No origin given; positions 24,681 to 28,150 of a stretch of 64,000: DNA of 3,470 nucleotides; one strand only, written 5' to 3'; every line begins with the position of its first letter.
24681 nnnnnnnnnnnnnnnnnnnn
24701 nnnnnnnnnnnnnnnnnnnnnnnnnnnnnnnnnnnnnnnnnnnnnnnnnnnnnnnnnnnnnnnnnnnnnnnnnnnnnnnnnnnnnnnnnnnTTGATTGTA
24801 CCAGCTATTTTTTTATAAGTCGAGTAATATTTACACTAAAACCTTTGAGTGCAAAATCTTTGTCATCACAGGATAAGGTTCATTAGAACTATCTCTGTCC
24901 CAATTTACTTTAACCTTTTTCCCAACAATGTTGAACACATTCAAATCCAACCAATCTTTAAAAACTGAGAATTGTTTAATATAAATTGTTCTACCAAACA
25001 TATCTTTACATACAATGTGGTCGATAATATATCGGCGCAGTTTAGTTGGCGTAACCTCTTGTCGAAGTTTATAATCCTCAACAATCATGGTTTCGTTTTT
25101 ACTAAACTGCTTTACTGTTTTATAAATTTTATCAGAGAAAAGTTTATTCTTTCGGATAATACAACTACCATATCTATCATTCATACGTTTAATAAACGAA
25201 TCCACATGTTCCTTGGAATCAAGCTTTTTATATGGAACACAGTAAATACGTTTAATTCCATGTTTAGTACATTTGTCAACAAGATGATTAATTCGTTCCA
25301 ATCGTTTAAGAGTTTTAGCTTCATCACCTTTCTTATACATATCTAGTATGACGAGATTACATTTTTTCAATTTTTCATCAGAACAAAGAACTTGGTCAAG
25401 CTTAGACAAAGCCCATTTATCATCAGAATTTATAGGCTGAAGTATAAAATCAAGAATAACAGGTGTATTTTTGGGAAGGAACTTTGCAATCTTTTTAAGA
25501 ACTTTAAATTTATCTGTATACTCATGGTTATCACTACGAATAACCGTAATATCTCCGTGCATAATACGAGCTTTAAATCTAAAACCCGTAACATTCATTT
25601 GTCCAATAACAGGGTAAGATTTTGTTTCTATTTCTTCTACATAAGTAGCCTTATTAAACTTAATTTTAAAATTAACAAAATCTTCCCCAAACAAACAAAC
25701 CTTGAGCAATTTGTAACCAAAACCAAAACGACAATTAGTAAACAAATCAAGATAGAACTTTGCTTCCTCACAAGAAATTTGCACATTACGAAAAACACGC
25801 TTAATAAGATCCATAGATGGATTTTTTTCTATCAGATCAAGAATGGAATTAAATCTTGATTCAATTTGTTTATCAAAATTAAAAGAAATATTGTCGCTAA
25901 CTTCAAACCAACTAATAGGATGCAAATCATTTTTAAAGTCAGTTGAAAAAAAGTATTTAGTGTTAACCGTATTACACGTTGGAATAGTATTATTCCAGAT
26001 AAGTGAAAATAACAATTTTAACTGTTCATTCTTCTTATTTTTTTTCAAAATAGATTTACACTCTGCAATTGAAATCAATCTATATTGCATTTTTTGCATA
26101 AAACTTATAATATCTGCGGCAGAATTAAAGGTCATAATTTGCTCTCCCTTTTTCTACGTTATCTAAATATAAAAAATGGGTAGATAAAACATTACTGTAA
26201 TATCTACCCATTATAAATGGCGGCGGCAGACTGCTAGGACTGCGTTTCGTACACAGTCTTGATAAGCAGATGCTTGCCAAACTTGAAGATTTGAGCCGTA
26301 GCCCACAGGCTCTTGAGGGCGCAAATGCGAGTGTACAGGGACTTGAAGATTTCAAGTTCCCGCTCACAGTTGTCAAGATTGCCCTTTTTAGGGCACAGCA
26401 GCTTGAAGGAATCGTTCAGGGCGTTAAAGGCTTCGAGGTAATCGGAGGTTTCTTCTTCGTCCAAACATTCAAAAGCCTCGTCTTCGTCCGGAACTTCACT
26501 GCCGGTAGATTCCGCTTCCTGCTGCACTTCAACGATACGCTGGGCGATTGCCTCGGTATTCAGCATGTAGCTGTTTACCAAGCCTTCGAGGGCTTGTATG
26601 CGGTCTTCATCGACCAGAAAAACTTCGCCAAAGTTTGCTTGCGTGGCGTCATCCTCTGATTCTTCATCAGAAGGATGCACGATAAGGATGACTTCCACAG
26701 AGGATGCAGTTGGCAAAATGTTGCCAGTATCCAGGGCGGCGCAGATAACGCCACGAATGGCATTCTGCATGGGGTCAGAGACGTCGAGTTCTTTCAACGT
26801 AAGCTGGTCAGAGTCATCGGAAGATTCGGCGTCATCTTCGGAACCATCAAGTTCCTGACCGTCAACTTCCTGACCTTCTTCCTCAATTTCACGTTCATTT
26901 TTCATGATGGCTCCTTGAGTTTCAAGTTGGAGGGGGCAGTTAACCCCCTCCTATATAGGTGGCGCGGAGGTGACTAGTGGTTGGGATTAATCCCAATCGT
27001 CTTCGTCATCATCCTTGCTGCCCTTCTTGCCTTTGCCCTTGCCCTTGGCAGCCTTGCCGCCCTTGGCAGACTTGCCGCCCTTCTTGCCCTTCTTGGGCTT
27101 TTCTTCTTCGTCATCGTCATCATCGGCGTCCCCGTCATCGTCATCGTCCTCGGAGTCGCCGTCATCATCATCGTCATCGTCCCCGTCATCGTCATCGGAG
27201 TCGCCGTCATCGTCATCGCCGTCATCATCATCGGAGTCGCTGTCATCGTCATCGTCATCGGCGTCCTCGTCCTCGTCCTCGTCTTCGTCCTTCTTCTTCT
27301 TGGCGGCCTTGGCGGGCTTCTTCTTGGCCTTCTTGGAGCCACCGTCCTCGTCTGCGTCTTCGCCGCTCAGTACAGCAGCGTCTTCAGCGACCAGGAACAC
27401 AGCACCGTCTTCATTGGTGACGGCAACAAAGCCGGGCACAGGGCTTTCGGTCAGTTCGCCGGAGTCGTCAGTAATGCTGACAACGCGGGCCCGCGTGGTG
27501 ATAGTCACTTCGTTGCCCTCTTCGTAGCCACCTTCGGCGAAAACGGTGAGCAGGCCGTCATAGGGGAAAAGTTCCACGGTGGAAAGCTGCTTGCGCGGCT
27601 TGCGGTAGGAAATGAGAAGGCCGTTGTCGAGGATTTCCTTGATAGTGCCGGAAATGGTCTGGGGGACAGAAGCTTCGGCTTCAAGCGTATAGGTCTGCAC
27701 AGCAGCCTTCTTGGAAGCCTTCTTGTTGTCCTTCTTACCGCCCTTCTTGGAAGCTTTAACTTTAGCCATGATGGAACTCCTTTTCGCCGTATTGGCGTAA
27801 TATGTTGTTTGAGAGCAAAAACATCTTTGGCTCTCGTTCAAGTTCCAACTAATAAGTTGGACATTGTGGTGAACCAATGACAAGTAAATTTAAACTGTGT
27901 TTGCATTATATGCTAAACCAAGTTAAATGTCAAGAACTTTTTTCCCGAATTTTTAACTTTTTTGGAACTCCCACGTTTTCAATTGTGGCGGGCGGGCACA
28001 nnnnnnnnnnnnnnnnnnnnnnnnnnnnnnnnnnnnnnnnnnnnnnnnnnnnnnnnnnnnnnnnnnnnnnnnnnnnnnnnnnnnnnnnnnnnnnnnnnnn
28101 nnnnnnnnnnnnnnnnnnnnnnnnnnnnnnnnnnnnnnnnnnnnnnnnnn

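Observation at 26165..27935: GC-rich, promoter-to-terminator two-gene insert encoding polyanionic/polycationic low-complexity proteins (candidate DNA-mimic or chromatin-like anti-defence module)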

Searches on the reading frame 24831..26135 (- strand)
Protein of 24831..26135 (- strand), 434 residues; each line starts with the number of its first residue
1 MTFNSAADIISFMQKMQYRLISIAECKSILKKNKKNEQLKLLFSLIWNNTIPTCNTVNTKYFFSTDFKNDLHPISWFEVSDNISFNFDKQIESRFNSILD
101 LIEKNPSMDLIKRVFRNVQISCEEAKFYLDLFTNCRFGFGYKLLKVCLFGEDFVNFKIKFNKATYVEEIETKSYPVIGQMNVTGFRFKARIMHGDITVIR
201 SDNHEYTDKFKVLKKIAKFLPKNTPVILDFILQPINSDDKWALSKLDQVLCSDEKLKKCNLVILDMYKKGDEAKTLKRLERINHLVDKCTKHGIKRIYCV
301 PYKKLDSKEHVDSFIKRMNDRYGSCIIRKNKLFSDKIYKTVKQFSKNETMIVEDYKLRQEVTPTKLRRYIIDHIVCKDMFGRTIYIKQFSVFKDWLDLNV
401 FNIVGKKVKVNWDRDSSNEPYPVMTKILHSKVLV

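Call 6: search_protein_families(library=pfam, proteins=[window:24831-26135:-], max_evalue=0.1)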
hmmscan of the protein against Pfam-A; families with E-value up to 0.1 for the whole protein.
window:24831-26135:- (434 aa): 1 family
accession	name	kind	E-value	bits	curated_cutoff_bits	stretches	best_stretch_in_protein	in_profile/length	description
PF08901.16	DUF1847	-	0.069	13.2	25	0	7-35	44-72/157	Protein of unknown function (DUF1847)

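Call 10: search_protein_families(library=phrogs, proteins=[window:24831-26135:-], max_evalue=0.01)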
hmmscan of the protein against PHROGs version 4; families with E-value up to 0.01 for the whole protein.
window:24831-26135:- (434 aa): 0 families

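Call 79: search_solved_structures(query=A7, max_evalue=1)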
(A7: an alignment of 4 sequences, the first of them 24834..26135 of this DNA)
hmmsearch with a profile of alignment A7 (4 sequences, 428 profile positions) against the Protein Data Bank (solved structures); distinct sequences matched with E-value up to 1: 1.
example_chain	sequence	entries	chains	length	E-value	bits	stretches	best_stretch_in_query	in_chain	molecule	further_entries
2zze_A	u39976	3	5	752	0.44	12.6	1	241-333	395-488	Alanyl-tRNA synthetase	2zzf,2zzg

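Call 80: search_protein_families(library=pfam, alignment_id=A7, max_evalue=0.1)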
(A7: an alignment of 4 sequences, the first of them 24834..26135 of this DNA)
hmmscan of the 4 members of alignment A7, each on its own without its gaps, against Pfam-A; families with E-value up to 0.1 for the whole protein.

A. member 1, window:24834-26135:- (434 aa): 1 family
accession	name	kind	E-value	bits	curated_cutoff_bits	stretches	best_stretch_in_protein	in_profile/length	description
PF08901.16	DUF1847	-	0.069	13.2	25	0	7-35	44-72/157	Protein of unknown function (DUF1847)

B. families by the number of members that match (of 4 scanned): 4 families
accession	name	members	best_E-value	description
PF01068.26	DNA_ligase_A_M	1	0.00011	ATP dependent DNA ligase domain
PF04675.19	DNA_ligase_A_N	1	0.032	DNA ligase N terminus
PF04456.17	DUF503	1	0.055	Protein of unknown function (DUF503)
PF08901.16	DUF1847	1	0.069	Protein of unknown function (DUF1847)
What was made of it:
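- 24831..26135 (-): Gene 3 (g3), 434 aa, a conserved downstream neighbour. It is a divergent ATP-dependent DNA-ligase-like protein with native AT-rich codon usage. One member matches PF01068 at E = 1e-4 (call 80).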

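Call 86: search_protein_families(library=padloc, proteins=[window:24831-26135:-], max_evalue=0.1)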
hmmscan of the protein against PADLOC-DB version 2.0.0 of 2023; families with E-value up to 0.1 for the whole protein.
window:24831-26135:- (434 aa): 0 families

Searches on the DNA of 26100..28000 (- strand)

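Call 4: search_dna_similar(query=window:26100-28000:-, collection=phages, mode=distant)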
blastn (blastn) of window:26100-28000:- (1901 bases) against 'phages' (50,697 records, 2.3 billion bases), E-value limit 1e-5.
Records with a match: 27; places in all: 29; records where one place covers at least 80% of the query: 0.
Best place of each record, by identity: 60-80% 27.
By first word of the organism name: Erwinia 21; Pseudomonas 2; Dickeya 2; Mycobacterium 2.
By host as written in the record: Erwinia amylovora 20; Pseudomonas aeruginosa PAO1 2; Dickeya solani MK10 2; Mycobacterium smegmatis mc2 155 2; Erwinia amylovora Ea102 1.
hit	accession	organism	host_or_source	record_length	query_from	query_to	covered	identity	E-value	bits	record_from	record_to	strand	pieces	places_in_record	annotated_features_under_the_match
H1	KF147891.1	Pseudomonas phage PaBG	Pseudomonas aeruginosa PAO1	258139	640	899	14%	70.6%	9e-24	119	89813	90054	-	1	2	hypothetical protein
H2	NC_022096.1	Pseudomonas phage PaBG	Pseudomonas aeruginosa PAO1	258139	640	899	14%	70.6%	9e-24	119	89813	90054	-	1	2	hypothetical protein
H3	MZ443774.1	Erwinia phage pEa_SNUABM_32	Erwinia amylovora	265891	640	863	12%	68.7%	3e-11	77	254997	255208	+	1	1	hypothetical protein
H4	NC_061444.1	Erwinia phage pEa_SNUABM_32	Erwinia amylovora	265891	640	863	12%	68.7%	3e-11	77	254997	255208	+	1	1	hypothetical protein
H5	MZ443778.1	Erwinia phage pEa_SNUABM_30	Erwinia amylovora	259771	640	863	12%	68.3%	1e-10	75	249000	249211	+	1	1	hypothetical protein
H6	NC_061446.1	Erwinia phage pEa_SNUABM_30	Erwinia amylovora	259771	640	863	12%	68.3%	1e-10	75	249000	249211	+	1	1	hypothetical protein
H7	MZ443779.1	Erwinia phage pEa_SNUABM_33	Erwinia amylovora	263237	640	863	12%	68.0%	1e-9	72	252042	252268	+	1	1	hypothetical protein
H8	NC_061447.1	Erwinia phage pEa_SNUABM_33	Erwinia amylovora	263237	640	863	12%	68.0%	1e-9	72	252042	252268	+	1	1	hypothetical protein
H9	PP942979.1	Erwinia phage phB78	Erwinia amylovora Ea102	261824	640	863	12%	67.8%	4e-9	71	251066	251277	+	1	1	hypothetical protein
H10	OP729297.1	Erwinia phage vB_Ea_2910A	Erwinia amylovora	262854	640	860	12%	67.5%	2e-7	64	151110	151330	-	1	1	hypothetical protein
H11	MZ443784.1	Erwinia phage pEa_SNUABM_18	Erwinia amylovora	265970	636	849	11%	68.7%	1e-10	75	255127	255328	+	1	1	hypothetical protein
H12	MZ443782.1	Erwinia phage pEa_SNUABM_16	Erwinia amylovora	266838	636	849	11%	68.7%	1e-10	75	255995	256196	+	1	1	hypothetical protein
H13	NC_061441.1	Erwinia phage pEa_SNUABM_16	Erwinia amylovora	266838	636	849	11%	68.7%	1e-10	75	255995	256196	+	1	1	hypothetical protein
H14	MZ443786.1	Erwinia phage pEa_SNUABM_2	Erwinia amylovora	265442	639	839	11%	71.1%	4e-15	90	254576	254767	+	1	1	hypothetical protein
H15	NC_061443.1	Erwinia phage pEa_SNUABM_2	Erwinia amylovora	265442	639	839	11%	71.1%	4e-15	90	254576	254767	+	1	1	hypothetical protein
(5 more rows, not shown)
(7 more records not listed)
